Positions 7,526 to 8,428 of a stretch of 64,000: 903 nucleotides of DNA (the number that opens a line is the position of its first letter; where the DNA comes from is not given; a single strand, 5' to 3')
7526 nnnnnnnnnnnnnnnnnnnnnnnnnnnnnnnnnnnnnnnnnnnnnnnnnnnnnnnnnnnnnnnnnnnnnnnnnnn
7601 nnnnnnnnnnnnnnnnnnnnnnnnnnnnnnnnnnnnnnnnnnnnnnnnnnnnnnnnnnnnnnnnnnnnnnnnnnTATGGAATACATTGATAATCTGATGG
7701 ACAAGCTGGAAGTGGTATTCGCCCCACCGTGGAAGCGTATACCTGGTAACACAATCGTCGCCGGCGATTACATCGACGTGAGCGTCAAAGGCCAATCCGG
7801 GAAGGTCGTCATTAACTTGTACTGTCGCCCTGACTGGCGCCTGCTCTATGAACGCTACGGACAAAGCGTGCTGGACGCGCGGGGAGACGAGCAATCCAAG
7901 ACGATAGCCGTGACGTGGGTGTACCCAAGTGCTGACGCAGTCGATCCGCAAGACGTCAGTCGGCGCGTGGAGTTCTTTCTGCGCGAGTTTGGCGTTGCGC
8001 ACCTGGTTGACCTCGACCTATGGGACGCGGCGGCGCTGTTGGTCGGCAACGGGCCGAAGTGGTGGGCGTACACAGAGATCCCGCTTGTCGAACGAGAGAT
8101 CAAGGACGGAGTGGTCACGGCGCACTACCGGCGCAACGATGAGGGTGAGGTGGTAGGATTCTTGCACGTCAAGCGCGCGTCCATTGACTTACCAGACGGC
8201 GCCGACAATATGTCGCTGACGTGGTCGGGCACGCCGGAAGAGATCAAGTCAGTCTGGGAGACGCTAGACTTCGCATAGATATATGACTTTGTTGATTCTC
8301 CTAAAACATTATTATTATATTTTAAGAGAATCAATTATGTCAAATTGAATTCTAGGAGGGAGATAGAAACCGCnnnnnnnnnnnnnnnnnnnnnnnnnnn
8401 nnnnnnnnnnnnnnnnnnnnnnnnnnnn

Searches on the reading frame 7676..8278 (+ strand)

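Call 59: search_protein_families(library=phrogs, proteins=[window:7676-8278:+], max_evalue=0.001)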
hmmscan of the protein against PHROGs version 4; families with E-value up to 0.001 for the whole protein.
window:7676-8278:+ (200 aa): 0 families

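Call 97: search_protein_families(library=pfam, proteins=[window:7676-8278:+], max_evalue=0.1)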
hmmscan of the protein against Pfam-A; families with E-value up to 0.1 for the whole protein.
window:7676-8278:+ (200 aa): 1 family
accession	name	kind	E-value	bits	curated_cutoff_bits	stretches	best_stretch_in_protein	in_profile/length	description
PF07193.17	DUF1408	-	0.082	13.1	27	0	26-56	16-46/75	Protein of unknown function (DUF1408)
